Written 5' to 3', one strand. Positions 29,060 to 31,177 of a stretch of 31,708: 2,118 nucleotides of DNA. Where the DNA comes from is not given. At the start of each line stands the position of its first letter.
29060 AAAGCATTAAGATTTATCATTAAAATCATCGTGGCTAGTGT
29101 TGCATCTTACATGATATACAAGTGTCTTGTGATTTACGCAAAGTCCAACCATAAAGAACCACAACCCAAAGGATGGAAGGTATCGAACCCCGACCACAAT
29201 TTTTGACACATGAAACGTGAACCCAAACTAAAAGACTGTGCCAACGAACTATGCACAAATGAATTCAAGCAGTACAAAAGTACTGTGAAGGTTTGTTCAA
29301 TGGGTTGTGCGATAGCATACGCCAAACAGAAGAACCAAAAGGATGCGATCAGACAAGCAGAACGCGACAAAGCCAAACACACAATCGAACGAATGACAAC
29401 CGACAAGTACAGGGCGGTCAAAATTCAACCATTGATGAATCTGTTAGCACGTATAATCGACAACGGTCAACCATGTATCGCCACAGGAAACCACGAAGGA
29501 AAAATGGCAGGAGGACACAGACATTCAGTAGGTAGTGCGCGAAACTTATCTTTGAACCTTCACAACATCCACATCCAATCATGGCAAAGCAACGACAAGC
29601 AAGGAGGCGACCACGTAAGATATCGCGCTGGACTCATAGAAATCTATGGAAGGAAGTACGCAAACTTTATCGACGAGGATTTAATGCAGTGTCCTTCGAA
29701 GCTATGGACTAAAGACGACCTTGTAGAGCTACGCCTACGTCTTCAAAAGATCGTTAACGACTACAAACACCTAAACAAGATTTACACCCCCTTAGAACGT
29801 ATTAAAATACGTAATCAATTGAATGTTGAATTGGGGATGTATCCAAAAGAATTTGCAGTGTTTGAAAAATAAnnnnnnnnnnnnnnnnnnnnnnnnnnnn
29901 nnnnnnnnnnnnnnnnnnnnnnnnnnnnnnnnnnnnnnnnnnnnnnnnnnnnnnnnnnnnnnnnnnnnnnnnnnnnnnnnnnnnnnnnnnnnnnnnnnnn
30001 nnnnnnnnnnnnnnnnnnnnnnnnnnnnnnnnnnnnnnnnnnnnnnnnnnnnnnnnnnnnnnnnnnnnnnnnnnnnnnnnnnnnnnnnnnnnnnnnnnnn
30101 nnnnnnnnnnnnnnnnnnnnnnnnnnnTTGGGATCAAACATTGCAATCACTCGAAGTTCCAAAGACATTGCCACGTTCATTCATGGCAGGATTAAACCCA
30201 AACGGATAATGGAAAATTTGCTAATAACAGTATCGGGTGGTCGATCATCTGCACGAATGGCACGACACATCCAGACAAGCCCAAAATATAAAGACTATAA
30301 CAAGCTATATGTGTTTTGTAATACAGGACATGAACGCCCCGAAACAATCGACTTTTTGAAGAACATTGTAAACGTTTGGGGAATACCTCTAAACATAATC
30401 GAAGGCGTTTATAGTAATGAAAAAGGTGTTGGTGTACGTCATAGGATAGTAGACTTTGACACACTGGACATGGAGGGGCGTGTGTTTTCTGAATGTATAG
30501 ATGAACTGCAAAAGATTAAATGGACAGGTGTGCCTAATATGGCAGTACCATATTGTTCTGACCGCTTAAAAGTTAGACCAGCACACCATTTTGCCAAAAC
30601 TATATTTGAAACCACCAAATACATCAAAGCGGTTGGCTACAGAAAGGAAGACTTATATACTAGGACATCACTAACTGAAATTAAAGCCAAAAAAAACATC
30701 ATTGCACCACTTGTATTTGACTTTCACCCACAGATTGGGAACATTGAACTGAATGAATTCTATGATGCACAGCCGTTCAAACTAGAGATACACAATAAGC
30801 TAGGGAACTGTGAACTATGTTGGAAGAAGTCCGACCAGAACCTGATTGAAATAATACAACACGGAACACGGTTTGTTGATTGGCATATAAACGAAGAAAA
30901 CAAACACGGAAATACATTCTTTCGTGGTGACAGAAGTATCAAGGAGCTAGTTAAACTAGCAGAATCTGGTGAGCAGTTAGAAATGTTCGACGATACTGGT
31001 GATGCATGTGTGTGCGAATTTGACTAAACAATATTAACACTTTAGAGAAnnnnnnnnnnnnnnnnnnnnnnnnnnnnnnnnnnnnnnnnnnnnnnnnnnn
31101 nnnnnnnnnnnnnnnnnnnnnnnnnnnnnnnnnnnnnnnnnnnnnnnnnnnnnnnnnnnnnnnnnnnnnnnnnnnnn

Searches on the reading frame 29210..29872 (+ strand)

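Call 18: search_protein_families(library=pfam, proteins=[window:29210-29872:+], max_evalue=0.01)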
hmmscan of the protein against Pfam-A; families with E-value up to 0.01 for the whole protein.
window:29210-29872:+ (220 aa): 1 family
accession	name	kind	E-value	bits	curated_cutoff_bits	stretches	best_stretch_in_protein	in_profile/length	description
PF05766.18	NinG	-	8.4e-22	78.4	25.4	1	4-183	3-188/193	Bacteriophage Lambda NinG protein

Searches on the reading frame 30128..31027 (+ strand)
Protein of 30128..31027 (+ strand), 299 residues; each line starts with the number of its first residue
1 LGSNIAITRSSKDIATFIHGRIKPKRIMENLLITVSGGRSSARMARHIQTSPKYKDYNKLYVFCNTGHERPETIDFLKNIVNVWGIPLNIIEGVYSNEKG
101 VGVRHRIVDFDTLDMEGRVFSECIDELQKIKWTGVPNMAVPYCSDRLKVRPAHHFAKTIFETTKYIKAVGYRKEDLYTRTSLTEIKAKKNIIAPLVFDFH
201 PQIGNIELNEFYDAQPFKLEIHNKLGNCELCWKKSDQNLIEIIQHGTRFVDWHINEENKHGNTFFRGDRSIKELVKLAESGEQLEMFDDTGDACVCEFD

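Call 18: search_protein_families(library=pfam, proteins=[window:30128-31027:+], max_evalue=0.01)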
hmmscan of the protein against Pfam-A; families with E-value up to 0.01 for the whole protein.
window:30128-31027:+ (299 aa): 1 family
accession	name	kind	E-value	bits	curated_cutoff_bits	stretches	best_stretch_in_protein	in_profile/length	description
PF01507.26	PAPS_reduct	-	0.0055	17.2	22.5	0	33-91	4-58/175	Phosphoadenosine phosphosulfate reductase domain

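Call 65: search_protein_families(library=phrogs, proteins=[window:30128-31027:+], max_evalue=0.01)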
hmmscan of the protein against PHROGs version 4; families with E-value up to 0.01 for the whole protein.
window:30128-31027:+ (299 aa): 2 families
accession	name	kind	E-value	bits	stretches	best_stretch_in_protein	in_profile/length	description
phrog_424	-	moron, auxiliary metabolic gene and host takeover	4.5e-32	112.6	1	16-297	148-415/460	phosphoadenosine phosphosulfate reductase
phrog_33262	-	moron, auxiliary metabolic gene and host takeover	4.5e-14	52.8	1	34-237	6-192/495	phosphoadenosine phosphosulfate reductase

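Call 89: search_protein_families(library=ncbifam, proteins=[window:30128-31027:+], max_evalue=0.01)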
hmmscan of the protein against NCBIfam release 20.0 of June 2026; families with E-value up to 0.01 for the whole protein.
window:30128-31027:+ (299 aa): 3 families
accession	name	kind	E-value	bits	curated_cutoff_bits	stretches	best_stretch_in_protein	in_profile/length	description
NF006327.0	PRK08557.1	equivalog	2e-05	23.5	366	0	13-93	168-242/415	hypothetical protein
TIGR03183.1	DNA_S_dndC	equivalog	0.0027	16.7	290.4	1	136-245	110-217/447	DNA phosphorothioation system sulfurtransferase DndC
NF010367.0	PRK13795.1-2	equivalog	0.0064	15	456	1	16-93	232-303/584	hypothetical protein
